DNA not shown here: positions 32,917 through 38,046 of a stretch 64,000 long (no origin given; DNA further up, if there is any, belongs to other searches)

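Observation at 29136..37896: PspA - YqiJ/NfeD - flotillin operon extended by a 1609-aa AAA_5-type multi-domain protein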

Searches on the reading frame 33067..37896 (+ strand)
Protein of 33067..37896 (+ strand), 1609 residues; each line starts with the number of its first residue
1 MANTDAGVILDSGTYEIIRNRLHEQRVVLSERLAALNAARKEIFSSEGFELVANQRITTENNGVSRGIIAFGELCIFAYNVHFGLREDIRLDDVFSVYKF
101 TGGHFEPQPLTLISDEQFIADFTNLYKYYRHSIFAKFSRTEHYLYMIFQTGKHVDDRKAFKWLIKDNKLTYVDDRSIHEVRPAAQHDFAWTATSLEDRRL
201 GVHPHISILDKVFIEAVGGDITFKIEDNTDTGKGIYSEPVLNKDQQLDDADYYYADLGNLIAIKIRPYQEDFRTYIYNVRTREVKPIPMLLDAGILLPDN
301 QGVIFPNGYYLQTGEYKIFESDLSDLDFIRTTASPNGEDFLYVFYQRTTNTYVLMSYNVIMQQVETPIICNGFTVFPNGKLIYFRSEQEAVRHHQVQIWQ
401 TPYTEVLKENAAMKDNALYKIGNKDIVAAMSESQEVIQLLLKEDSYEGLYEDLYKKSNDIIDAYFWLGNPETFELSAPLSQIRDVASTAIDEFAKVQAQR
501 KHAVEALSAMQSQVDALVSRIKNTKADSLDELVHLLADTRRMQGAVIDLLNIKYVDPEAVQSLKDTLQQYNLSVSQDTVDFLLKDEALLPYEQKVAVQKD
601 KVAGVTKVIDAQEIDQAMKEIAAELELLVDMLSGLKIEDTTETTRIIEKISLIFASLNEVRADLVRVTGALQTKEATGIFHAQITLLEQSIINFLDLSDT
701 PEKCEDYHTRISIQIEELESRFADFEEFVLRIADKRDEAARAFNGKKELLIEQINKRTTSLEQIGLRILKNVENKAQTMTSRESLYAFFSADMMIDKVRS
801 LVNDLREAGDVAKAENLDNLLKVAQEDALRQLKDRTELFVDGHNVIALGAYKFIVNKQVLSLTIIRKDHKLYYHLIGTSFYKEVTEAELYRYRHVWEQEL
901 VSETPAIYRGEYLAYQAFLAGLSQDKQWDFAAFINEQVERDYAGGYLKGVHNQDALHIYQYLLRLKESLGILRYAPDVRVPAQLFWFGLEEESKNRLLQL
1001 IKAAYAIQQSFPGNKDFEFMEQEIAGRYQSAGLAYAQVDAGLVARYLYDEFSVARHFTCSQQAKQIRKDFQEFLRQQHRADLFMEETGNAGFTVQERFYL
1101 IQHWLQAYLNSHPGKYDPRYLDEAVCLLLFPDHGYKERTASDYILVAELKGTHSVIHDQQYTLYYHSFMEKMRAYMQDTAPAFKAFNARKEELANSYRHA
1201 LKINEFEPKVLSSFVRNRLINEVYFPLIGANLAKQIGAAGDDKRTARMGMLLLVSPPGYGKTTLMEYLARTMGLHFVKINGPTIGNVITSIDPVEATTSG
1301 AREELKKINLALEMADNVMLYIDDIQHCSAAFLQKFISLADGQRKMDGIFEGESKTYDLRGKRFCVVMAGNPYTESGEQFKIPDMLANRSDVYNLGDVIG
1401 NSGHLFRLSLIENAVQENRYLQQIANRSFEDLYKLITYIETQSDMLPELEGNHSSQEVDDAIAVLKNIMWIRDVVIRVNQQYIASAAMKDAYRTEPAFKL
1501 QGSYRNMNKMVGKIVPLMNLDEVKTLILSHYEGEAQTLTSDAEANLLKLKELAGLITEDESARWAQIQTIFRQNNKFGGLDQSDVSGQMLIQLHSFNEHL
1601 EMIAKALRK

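Call 4: search_protein_families(library=pfam, proteins=[window:33067-37896:+], max_evalue=0.01)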
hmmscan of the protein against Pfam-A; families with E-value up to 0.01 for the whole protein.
window:33067-37896:+ (1609 aa): 7 families
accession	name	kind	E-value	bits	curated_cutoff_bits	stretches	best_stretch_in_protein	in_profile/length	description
PF12458.13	DUF3686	-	6.9e-165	549.3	25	1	29-465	2-448/448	ATPase involved in DNA repair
PF25472.1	DUF7902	-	8.7e-24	84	26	1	586-664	1-79/85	Domain of unknown function (DUF7902)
PF00004.35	AAA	-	2.1e-08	35.1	21.2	1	1251-1371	1-109/131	ATPase family associated with various cellular activities (AAA)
PF07728.20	AAA_5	-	2.8e-07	31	22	1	1251-1375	2-126/139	AAA domain (dynein-related subfamily)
PF13401.12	AAA_22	-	2.5e-05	25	27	1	1249-1342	6-110/130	AAA domain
PF05496.18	RuvB_N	-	0.00014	22.1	27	1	1240-1285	25-70/159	Holliday junction DNA helicase RuvB P-loop domain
PF03215.21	Rad17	-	0.0043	17.5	23.8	0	1247-1279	46-76/186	Rad17 P-loop domain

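Call 5: search_protein_families(library=ncbifam, proteins=[window:33067-37896:+], max_evalue=0.01)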
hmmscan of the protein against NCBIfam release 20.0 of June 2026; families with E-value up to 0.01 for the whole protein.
window:33067-37896:+ (1609 aa): 3 families
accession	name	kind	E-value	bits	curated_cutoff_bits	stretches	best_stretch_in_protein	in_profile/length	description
NF000868.0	PRK00080.1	equivalog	6.6e-05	22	282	1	1235-1284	40-87/330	Holliday junction branch migration DNA helicase RuvB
TIGR00635.1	ruvB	equivalog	0.00021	20.4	299.05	1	1242-1284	24-66/305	Holliday junction branch migration DNA helicase RuvB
TIGR01243.1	CDC48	subfamily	0.0025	16.2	802.65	1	1251-1286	215-250/733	CDC48 family AAA ATPase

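Call 12: search_solved_structures(query=window:33067-37896:+, max_evalue=1)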
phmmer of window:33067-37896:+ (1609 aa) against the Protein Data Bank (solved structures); distinct sequences matched with E-value up to 1: 103 (the best 60 are shown).
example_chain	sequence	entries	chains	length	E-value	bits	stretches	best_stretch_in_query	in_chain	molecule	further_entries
7swl_A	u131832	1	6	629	2.4e-05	25.3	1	1217-1284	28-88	Rix7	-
7t3i_A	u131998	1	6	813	4.4e-05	24.4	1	1217-1284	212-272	Rix7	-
6mat_A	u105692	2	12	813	4.5e-05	24.4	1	1217-1284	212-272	Rix7 mutant | Rix7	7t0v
7wd3_A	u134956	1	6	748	0.00013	22.9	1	1251-1286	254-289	ATPase family gene 2 protein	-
7nku_A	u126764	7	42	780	0.00015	22.7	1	1251-1286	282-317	ATPase family gene 2 protein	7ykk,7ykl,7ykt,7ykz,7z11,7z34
7wbb_A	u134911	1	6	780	0.00015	22.7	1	1251-1286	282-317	AFG2 isoform 1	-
5vc7_A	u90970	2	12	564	0.0004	21.3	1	1251-1287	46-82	VCP-like ATPase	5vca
5g4g_A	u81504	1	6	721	0.00073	20.4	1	1251-1287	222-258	VCP-LIKE ATPASE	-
5g4f_A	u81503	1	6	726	0.00075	20.4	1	1251-1287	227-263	VCP-LIKE ATPASE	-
9lgo_A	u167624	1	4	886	0.0088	16.8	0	1251-1287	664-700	ATPase family gene 2 protein homolog A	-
8rhn_K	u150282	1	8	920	0.0092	16.8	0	1251-1288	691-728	ATPase family gene 2 protein homolog A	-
9bji_A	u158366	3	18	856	0.0094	16.7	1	1251-1288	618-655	Nuclear valosin-containing protein-like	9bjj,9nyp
7wub_D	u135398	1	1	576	0.01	16.6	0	1251-1304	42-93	Transitional endoplasmic reticulum ATPase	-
7wub_C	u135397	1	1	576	0.011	16.5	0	1251-1304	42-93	Transitional endoplasmic reticulum ATPase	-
6mck_A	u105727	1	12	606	0.012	16.4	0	1251-1290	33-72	Transitional endoplasmic reticulum ATPase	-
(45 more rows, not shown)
